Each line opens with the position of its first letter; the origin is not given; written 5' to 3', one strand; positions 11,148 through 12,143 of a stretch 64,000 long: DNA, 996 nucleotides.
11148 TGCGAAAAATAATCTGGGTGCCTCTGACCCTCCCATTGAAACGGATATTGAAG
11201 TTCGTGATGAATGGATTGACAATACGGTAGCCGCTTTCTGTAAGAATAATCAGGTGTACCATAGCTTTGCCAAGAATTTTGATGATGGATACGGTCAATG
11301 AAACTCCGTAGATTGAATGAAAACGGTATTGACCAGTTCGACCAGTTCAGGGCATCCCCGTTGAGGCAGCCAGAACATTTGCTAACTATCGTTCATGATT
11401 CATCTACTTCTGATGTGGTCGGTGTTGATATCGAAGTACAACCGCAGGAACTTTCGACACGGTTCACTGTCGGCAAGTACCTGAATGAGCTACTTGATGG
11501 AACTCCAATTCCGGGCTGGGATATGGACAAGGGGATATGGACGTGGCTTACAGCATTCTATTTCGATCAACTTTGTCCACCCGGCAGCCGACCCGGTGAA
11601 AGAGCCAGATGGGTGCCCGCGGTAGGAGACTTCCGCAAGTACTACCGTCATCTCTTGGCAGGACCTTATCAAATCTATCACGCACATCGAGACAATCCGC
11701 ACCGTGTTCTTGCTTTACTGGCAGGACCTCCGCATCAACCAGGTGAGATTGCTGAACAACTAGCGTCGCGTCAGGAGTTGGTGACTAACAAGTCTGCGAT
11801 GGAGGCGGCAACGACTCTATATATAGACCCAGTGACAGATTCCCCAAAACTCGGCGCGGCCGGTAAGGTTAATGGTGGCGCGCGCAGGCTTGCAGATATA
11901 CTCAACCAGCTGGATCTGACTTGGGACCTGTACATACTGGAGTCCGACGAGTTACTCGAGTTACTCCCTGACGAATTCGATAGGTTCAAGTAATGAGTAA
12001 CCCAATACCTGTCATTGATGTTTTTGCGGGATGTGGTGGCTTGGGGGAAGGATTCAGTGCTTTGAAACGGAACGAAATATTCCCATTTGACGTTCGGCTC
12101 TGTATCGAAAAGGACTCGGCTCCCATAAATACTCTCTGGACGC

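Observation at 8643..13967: Five-gene translationally coupled operon: GHKL (MORC/Hsp90-like) ATPase, two unassignable proteins, Dcm and Vsr. Candidate undescribed methylation-linked defence system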

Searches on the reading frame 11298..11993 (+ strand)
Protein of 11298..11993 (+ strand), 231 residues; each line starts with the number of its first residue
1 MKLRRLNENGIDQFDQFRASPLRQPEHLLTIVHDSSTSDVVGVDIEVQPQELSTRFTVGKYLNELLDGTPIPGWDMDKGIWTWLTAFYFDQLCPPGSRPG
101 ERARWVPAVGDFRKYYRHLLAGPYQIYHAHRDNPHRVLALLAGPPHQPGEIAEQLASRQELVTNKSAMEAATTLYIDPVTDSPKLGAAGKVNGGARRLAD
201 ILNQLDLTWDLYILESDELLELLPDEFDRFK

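Call 3: search_protein_families(library=pfam, proteins=[window:11298-11993:+], max_evalue=1)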
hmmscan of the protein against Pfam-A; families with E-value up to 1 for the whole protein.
window:11298-11993:+ (231 aa): 2 families
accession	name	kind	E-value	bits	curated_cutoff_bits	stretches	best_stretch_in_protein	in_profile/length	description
PF18882.5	DUF5647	-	0.056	13.7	27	1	202-227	6-31/79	Family of unknown function (DUF5647)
PF23699.1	PACMP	-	0.16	12.6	27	1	92-119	17-44/44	PAR-amplifying and CtIP-maintaining micropeptide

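Call 4: search_protein_families(library=padloc, proteins=[window:11298-11993:+], max_evalue=1)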
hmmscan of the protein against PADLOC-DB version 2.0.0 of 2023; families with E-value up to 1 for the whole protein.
window:11298-11993:+ (231 aa): 0 families

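Call 5: search_protein_families(library=ncbifam, proteins=[window:11298-11993:+], max_evalue=1)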
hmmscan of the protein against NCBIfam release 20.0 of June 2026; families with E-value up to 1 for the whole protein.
window:11298-11993:+ (231 aa): 0 families

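Call 9: find_homologous_proteins(query=window:11298-11993:+)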
Query window:11298-11993:+ (231 aa): 1386 proteins with E <= 0.001 among 1913 candidates; the best 120 are listed.
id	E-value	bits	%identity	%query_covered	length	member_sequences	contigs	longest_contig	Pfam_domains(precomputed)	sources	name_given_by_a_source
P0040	2.6e-155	533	100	100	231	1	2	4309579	-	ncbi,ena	-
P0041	1.9e-103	364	69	100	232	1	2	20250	-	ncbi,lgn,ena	-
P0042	1.4e-102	361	69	100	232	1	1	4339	-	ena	-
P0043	1.7e-101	357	69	100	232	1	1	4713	-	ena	-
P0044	4.2e-100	353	68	100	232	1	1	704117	-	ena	-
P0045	2.0e-98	347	65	100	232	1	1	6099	-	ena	-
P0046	1.8e-97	344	67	100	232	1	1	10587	-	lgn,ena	-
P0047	2.4e-97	344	67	100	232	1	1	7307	PF19866.5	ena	-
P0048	6.7e-96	339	66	100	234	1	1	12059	PF19866.5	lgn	-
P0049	1.9e-95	337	66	100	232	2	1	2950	-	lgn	-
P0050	4.0e-95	336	65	100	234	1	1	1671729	-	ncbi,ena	-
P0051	4.6e-95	336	65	100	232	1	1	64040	-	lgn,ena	-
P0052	1.0e-94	335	65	100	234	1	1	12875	-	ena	-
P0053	1.8e-94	334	66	100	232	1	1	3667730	-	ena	-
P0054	3.8e-93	330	65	100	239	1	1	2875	-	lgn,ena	-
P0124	8.1e-76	273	58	100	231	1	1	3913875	-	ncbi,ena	-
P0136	5.4e-75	270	52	100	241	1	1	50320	PF19866.5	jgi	-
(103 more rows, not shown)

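Call 12: find_encoding_contigs(protein=P0040, flank=10000, max_places=3)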
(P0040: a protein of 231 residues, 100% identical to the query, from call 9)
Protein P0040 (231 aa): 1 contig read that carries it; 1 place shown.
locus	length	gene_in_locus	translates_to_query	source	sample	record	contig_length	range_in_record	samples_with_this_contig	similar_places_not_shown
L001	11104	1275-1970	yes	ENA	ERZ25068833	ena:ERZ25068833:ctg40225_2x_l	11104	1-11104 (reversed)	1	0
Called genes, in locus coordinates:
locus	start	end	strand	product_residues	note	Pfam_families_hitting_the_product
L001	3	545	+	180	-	?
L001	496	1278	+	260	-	-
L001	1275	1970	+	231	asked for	-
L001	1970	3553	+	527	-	PF00145:DNA_methylase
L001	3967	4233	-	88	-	PF19812:DUF6295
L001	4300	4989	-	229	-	PF21948:LplA-B_cat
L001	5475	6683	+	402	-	PF02746:MR_MLE_N, PF13378:MR_MLE_C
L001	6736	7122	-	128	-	PF05534:HicB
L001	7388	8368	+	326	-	PF00294:PfkB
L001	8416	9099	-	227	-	-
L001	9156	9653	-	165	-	PF13358:DDE_3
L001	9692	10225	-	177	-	PF13384:HTH_23, PF13518:HTH_28 (weak), PF13551:HTH_29, PF13565:HTH_32 (weak), PF13592:HTH_33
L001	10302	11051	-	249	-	-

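Call 13: find_encoding_contigs(protein=P0136, flank=10000, max_places=3)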
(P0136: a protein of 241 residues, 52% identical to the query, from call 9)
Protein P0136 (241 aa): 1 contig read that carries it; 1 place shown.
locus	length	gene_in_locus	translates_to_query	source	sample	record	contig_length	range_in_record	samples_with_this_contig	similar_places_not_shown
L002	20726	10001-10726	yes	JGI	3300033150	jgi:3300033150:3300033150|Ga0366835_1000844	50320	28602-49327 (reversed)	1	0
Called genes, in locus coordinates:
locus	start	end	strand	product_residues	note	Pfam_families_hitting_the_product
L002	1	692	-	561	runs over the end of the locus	?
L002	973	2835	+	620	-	PF00350:Dynamin_N, PF01926:MMR_HSR1 (faint), PF00009:GTP_EFTU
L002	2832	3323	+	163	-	-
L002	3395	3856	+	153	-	-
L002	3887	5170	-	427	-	-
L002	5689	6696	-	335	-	-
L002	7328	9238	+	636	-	-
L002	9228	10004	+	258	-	-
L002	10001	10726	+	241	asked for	PF19866:DUF6339 (weak)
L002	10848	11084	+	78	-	-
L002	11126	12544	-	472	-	PF00145:DNA_methylase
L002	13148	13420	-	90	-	-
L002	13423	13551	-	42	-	-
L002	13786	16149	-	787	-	PF00535:Glycos_transf_2, PF13641:Glyco_tranf_2_3 (faint), PF04765:TOD1_MUCI70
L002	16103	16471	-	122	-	-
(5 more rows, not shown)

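Call 14: find_encoding_contigs(protein=P0124, flank=10000, max_places=3)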
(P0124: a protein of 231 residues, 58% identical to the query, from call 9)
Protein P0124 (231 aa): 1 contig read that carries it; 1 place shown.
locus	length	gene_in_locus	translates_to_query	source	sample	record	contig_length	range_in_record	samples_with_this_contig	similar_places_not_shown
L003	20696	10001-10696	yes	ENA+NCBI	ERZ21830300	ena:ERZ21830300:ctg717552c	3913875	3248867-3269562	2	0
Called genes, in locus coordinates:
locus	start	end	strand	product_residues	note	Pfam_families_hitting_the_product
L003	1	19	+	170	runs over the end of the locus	PF05942:PaREP1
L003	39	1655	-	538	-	PF00860:Xan_ur_permease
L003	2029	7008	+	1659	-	PF02389:Cornifin (weak), PF08269:dCache_2 (weak), PF17200:sCache_2 (weak), PF08269:dCache_2 (weak), PF17200:sCache_2 (weak), PF08269:dCache_2 (weak), PF17200:sCache_2 (weak), PF08269:dCache_2 (weak), +3 more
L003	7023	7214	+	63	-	-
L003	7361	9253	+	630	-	-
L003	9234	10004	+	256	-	-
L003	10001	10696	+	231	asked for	-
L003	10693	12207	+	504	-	PF00145:DNA_methylase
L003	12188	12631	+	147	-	PF03852:Vsr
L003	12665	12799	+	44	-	-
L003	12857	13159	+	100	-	-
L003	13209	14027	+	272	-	PF11716:MDMPI_N, PF12867:DinB_2 (weak), PF02036:SCP2, PF07398:MDMPI_C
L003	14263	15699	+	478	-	PF07690:MFS_1, PF12832:MFS_1_like, PF07690:MFS_1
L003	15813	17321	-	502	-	PF11794:HpaB_N, PF03241:HpaB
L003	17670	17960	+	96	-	-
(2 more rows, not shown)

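Call 22: search_solved_structures(query=A1, max_evalue=10)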
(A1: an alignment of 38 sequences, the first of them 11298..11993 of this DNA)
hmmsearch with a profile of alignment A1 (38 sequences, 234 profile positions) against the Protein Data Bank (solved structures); distinct sequences matched with E-value up to 10: 5.
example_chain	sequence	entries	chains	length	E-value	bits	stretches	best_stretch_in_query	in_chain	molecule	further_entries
2pc6_A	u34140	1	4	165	0.0028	20.5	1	143-217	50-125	Probable acetolactate synthase isozyme III (Small subunit)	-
3hp0_A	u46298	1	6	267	0.45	13.3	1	2-41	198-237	Putative polyketide biosynthesis enoyl-CoA hydratase homolog pksH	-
5j3b_A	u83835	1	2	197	0.66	12.8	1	54-110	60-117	Elongation factor P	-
6enj_w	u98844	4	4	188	0.9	12.3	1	70-110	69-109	Elongation factor P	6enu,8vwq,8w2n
3a5z_B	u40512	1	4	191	0.92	12.3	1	70-110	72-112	Elongation factor P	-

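Call 29: predict_structure(alignment_id=A1)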
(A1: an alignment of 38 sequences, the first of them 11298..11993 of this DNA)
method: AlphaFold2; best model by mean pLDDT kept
length: 231 residues; sequences in the alignment: 38
mean_pLDDT: 92.9   pTM: 0.89
mean pLDDT of the five models: 92.9, 91.8, 90.8, 90.6, 89.4
residues with pLDDT >= 90: 180; 70-90: 51; 50-70: 0; < 50: 0
segments of 3 or more residues with pLDDT < 50: none
pLDDT, mean of each block of 10 residues (from residue 1): 96 96 90 95 90 96 91 91 96 91 92 92 96 97 93 91 95 96 89 92 86 92 94 90
secondary structure, 60 per line:
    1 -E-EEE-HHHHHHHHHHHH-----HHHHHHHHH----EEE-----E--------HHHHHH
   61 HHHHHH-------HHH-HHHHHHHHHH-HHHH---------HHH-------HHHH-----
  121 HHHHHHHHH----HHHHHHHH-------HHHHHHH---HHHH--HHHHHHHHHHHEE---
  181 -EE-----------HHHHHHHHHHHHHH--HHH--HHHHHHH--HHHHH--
elements in order: E4-6 H8-19 H25-33 E38-40 H55-66 H78-87 H89-92 H112-115 H121-129 H134-141 H149-155 H159-162 H165-175 H195-208 H216-222 H225-229

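Call 32: find_related_loci(query=A1, collection=genome_contigs, flank=8000)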
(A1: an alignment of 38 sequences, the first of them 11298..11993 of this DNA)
Query A1 (231 aa) in genome_contigs; peptide patterns used: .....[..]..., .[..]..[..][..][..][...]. (x = any residue, [..] = any of these).
174 stretches matched a pattern; 153 encode a relative of the query (tblastn E <= 1e-3); the best 80 are kept; 80 distinct loci.
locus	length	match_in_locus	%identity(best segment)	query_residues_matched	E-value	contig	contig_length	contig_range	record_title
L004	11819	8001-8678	69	6-231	6e-106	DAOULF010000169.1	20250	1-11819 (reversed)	MAG TPA_asm: Dehalococcoidia bacterium isolate S8_384 295800, whole genome shotgun sequence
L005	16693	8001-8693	65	1-231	2e-98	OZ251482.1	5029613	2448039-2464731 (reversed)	MAG: Caldilineaceae bacterium isolate 0ab0f44f-4e38-4da9-a8b5-d33eb75a9d7d genome assembly, chromosome: 1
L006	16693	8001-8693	63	1-231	4e-96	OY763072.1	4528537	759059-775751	MAG: Dehalococcoidia bacterium isolate 40e540cc-5106-4b3b-ab2b-631d7f64572a genome assembly, chromosome: 1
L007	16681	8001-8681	65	7-231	7e-96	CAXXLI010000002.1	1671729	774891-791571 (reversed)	MAG: Dehalococcoidia bacterium isolate 9897fa5f-a7d9-472a-8fac-ec7462edf643 genome assembly, contig: contig_2, whole gen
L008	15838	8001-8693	65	1-231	1e-84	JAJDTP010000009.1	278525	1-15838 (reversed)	MAG: Dehalococcoidia bacterium isolate jk18x1bzbins.29 k141_1075077, whole genome shotgun sequence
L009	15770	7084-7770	57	1-230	2e-83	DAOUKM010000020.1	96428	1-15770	MAG TPA_asm: Dehalococcoidia bacterium isolate S5_329 k113_152272, whole genome shotgun sequence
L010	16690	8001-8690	58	1-231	5e-81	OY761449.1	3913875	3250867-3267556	MAG: Dehalococcoidia bacterium isolate 8faaec51-6d46-4fc3-9050-60b85d5760d4 genome assembly, chromosome: 1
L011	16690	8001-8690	56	1-231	2e-80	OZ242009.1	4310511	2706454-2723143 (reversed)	MAG: Dehalococcoidia bacterium isolate 899261b6-bc8c-404b-9ed8-1f9bb82080cc genome assembly, chromosome: 1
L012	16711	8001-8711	52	1-231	4e-79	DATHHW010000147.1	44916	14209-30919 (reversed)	MAG TPA_asm: Pyrinomonadaceae bacterium isolate SMAG_U12510 k141_136548, whole genome shotgun sequence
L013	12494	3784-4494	53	1-231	2e-77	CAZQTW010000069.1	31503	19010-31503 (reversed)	MAG TPA_asm: uncultured Planctomycetales bacterium isolate SRP167436_co1_220 genome assembly, contig: NODE_2030_length_3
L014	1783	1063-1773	51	1-231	3e-80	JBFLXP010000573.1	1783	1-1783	MAG: Nitrospirota bacterium isolate MAG061 MAG061_573, whole genome shotgun sequence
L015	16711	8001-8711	51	1-231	2e-76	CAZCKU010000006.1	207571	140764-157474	MAG TPA_asm: uncultured Thermodesulfovibrio sp. isolate binchicken_co269_38 genome assembly, contig: NODE_53_length_2075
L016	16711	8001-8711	50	1-231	6e-75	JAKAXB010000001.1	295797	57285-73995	MAG: Natronospirales bacterium isolate YP5.bin20 NODE_15_length_295797_cov_26.939801, whole genome shotgun sequence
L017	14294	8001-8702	50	3-230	1e-74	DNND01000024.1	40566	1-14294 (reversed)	MAG TPA_asm: Blastocatellia bacterium isolate UBA11741 contig_190, whole genome shotgun sequence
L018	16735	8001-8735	49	3-231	2e-72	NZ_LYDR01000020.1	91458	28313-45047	Planctopirus hydrillae strain JC280 Contig12, whole genome shotgun sequence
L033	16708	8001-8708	45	1-231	5e-65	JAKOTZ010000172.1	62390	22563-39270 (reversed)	MAG: Candidatus Hydrogenedentota bacterium isolate CAAI_maxbin.090 k201_127867, whole genome shotgun sequence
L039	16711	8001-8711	46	1-231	4e-64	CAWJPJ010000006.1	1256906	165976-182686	MAG: uncultured Phycisphaerales bacterium isolate MFD04463.bin.2.221 genome assembly, contig: contig_56099, whole genome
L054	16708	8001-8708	45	1-231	6e-59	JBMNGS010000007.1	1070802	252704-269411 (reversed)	MAG: bacterium isolate SBF912LR0HQ0026 contig_50565, whole genome shotgun sequence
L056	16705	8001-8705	44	1-230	4e-57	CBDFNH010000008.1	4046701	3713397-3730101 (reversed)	MAG: Mariniblastus sp. isolate 844e0ca8-63de-4b7c-a7b1-361d2aa9ca28 genome assembly, contig: contig_8, whole genome shot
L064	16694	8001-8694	68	6-230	3e-63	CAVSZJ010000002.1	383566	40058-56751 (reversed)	MAG: Vicinamibacterales bacterium isolate MFD05747.bin.2.1 genome assembly, contig: contig_19325, whole genome shotgun s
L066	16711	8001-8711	41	1-231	4e-50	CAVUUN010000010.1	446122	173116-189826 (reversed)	MAG: uncultured Acidobacteriota bacterium isolate MFD03899.bin.1.231 genome assembly, contig: contig_32209, whole genome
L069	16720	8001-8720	40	2-231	3e-47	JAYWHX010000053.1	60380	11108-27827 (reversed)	MAG: Planctomycetota bacterium isolate GLR80_GL56_UP_1_metabat_48 GLR80_GL56_UP_1_metabat_48_52, whole genome shotgun se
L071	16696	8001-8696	41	4-231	1e-46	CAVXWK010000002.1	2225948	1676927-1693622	MAG: uncultured delta proteobacterium isolate MFD04492.bin.2.7 genome assembly, contig: contig_9170, whole genome shotgu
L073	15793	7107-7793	41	4-230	1e-45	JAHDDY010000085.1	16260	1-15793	MAG: Rhodobacteraceae bacterium isolate MAG-169 ND_2476, whole genome shotgun sequence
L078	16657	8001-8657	37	12-231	1e-43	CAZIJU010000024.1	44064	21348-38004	MAG TPA_asm: uncultured Burkholderiaceae bacterium isolate binchicken_co274_43 genome assembly, contig: NODE_2211_length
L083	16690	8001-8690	35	3-228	4e-42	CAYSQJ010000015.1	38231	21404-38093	MAG TPA_asm: uncultured Bordetella sp. isolate SRP329715_co2_8 genome assembly, contig: NODE_2248_length_38231_cov_60.86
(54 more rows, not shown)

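Call 33: fold_search(model_id=the predicted structure, library=pdb)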
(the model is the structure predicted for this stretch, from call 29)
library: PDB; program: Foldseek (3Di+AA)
matches with E <= 10: 7; with E <= 0.001: 0
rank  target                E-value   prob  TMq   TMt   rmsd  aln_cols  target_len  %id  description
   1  8epz_B                4.1e+00  0.01  0.10  0.06  20.5       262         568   14  Crystal structure of Fe-S cluster-dependent dehydratase from Paralcaligenes ureilyticus in complex with Mn (released 2023-02-22)
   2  4ost_B                4.5e+00  0.02  0.17  0.10  14.3       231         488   10  Crystal structure of the S505C mutant of TAL effector dHax3 (released 2014-05-28)
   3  4osh_A                6.2e+00  0.02  0.20  0.12  15.5       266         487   16  Crystal structure of the TAL effector dHax3 with NI RVD at 2.2 angstrom resolution (released 2014-05-28)
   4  8ji7_B                6.2e+00  0.01  0.16  0.16  20.4       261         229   13  Crystal structure of AetD in complex with L-tryptophan and two Fe2+ (released 2023-11-15)
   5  7wuw_C                6.9e+00  0.01  0.15  0.12  16.4       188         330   16  Crystal structure of AziU3/U2 from Streptomyces sahachiroi (released 2022-09-07)
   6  9pnt                  6.9e+00  0.01  0.13  0.03  22.8       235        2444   15  N4 vRNAP gp50 - open complex (released 2025-12-10)
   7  9lcx_A                8.9e+00  0.01  0.17  0.06  14.8       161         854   13  Inactive TOD6 with AC DNA substrate (released 2025-11-19)

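Call 39: search_protein_families(library=pfam, proteins=[L033:4102-5277:+, L033:8807-9760:-, L039:4455-5228:+, L039:9404-10459:+, L054:3870-5210:+, L054:9141-10595:-, L056:5909-7294:-, L056:8940-10628:-, L066:4458-5384:+, L066:9522-10751:-], max_evalue=0.001)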
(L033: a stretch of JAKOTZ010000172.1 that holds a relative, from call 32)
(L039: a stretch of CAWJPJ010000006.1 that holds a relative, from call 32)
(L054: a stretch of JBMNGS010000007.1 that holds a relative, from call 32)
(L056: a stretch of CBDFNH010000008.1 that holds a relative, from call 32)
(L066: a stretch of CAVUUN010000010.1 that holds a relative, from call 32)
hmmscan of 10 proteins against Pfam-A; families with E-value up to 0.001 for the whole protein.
L033:4102-5277:+ (392 aa): 0 families

L033:8807-9760:- (318 aa): 4 families
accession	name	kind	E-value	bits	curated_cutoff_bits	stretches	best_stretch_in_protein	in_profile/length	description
PF04471.18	Mrr_cat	-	1.7e-36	125.3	21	1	170-291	1-115/115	Restriction endonuclease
PF14338.12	Mrr_N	-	2.2e-20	73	29.5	1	10-96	1-86/87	Mrr N-terminal domain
PF22722.2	NA-iREase1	-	5.2e-09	36.5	27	1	202-287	19-104/106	NACHT-associated inactive Restriction Endonuclease 1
PF13156.12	Mrr_cat_2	-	2.3e-07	31.2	22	1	202-295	24-118/127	Restriction endonuclease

L039:4455-5228:+ (258 aa): 0 families

L039:9404-10459:+ (352 aa): 1 family
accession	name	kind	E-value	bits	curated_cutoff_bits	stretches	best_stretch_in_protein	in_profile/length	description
PF02366.24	PMT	-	0.00017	21.6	22.7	1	124-230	84-196/245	Dolichyl-phosphate-mannose-protein mannosyltransferase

L054:3870-5210:+ (447 aa): 2 families
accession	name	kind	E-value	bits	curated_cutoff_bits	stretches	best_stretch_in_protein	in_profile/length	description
PF01610.23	DDE_Tnp_ISL3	-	1.4e-72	244.8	23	1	188-425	1-235/240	Transposase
PF14690.11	Zn_ribbon_ISL3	-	1.6e-06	28.8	25.5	1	74-118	3-47/47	zinc-finger of transposase IS204/IS1001/IS1096/IS1165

L054:9141-10595:- (485 aa): 2 families
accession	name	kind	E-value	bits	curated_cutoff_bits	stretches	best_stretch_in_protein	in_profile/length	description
PF03050.20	DDE_Tnp_IS66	-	1.5e-46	159.5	23.1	1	178-441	3-283/284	Transposase IS66 family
PF13005.12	zf-IS66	-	2e-06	28.5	27.3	1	118-162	3-45/46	zinc-finger binding domain of transposase IS66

L056:5909-7294:- (462 aa): 1 family
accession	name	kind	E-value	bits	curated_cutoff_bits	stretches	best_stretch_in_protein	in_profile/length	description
PF01609.27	DDE_Tnp_1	-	5.1e-12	46.4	23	1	164-325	37-173/200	Transposase DDE domain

L056:8940-10628:- (563 aa): 1 family
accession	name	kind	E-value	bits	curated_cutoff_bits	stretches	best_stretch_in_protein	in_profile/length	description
PF01555.25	N6_N4_Mtase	-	2.2e-53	181.9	26.7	1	32-264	1-219/221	DNA methylase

L066:4458-5384:+ (309 aa): 0 families

L066:9522-10751:- (410 aa): 0 families

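Call 40: search_protein_families(library=pfam, proteins=[L069:4057-4863:+, L069:9402-10886:+, L071:2536-5145:+, L071:9761-10807:+, L073:3467-4405:+, L073:2396-3463:+, L073:7931-9544:-, L078:3300-4169:+, L078:8688-9932:+, L083:3708-5246:+], max_evalue=0.001)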
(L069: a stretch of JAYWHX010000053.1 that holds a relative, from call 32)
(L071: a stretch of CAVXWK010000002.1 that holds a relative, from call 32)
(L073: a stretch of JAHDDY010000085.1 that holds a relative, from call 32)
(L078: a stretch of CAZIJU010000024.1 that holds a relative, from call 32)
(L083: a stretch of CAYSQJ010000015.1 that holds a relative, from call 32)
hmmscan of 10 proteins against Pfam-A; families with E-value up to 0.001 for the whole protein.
L069:4057-4863:+ (269 aa): 1 family
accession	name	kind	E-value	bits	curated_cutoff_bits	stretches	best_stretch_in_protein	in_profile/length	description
PF13391.12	HNH_2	-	4e-13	49.4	21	1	161-212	1-66/66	HNH endonuclease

L069:9402-10886:+ (495 aa): 1 family
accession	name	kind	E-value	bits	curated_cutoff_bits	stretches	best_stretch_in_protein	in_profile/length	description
PF07394.17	DUF1501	-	6.1e-81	273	27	1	71-490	2-388/390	Protein of unknown function (DUF1501)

L071:2536-5145:+ (870 aa): 1 family
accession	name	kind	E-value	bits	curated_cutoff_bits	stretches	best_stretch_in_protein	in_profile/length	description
PF04851.21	ResIII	-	8.7e-12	45.7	22.5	1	53-265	3-162/164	Type III restriction enzyme, res subunit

L071:9761-10807:+ (349 aa): 1 family
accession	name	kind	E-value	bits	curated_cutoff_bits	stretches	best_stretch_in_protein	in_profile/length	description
PF20244.3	DUF6599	-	2.2e-27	96.3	27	1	84-280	2-186/186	Family of unknown function (DUF6599)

L073:3467-4405:+ (313 aa): 5 families
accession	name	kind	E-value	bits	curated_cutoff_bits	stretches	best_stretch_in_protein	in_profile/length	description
PF04471.18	Mrr_cat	-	1.9e-21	76.7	21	1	174-291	2-115/115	Restriction endonuclease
PF14338.12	Mrr_N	-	1.5e-18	67.1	29.5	1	27-110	1-84/87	Mrr N-terminal domain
PF10356.15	RRG7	-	2.6e-07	30.7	22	0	222-250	85-111/185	Required for respiratory growth protein 7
PF22722.2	NA-iREase1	-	7e-06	26.4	27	1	200-289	19-106/106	NACHT-associated inactive Restriction Endonuclease 1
PF13156.12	Mrr_cat_2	-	7.3e-05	23.1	22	1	202-287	26-110/127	Restriction endonuclease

L073:2396-3463:+ (356 aa): 1 family
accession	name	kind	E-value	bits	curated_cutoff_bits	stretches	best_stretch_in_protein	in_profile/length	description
PF12705.13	PDDEXK_1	-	7.7e-11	42.8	22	1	185-328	34-189/247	PD-(D/E)XK nuclease superfamily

L073:7931-9544:- (538 aa): 2 families
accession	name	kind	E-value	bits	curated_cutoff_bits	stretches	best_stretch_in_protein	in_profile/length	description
PF14390.12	DUF4420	-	5.3e-70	236.5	27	1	44-342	3-304/306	Putative PD-(D/E)XK family member, (DUF4420)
PF04326.19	SLFN_AlbA_2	-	8.5e-12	46.1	25.3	1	374-521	1-114/118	Schlafen, AlbA_2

L078:3300-4169:+ (290 aa): 0 families

L078:8688-9932:+ (415 aa): 0 families

L083:3708-5246:+ (513 aa): 4 families
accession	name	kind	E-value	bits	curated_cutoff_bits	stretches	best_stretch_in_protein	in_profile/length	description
PF02384.22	N6_Mtase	-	2.6e-72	244.2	20.4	1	133-435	2-287/311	N-6 DNA Methylase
PF12161.14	HsdM_N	-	6e-13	50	24.5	1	17-120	2-132/135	HsdM N-terminal domain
PF01170.24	UPF0020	-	2.7e-08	34.2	22.3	1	167-278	18-137/197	RMKL-like, methyltransferase domain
PF07669.17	Eco57I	-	3.1e-08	34.3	25.3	1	260-358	72-165/171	Eco57I restriction-modification methylase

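Call 47: search_protein_families(library=pfam, alignment_id=A1, max_evalue=1)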
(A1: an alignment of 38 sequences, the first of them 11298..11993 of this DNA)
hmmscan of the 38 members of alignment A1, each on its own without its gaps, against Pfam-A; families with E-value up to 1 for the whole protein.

A. member 1, window:11298-11993:+ (231 aa): 2 families
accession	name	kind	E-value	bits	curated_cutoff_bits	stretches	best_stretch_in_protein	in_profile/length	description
PF18882.5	DUF5647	-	0.056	13.7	27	1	202-227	6-31/79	Family of unknown function (DUF5647)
PF23699.1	PACMP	-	0.16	12.6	27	1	92-119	17-44/44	PAR-amplifying and CtIP-maintaining micropeptide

B. families by the number of members that match (of 38 scanned): 9 families
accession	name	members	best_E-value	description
PF23699.1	PACMP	3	0.065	PAR-amplifying and CtIP-maintaining micropeptide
PF19072.5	DUF5768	2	0.023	Family of unknown function (DUF5768)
PF10798.13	YmgB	2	0.025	Biofilm development protein YmgB/AriR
PF19866.4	DUF6339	2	0.094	Family of unknown function (DUF6339)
PF18882.5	DUF5647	1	0.056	Family of unknown function (DUF5647)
PF23518.1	WW_2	1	0.056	WW domain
PF03705.20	CheR_N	1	0.07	CheR methyltransferase, all-alpha domain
PF14520.12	HHH_5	1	0.14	Helix-hairpin-helix domain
PF01816.23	LRV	1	0.72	Leucine rich repeat variant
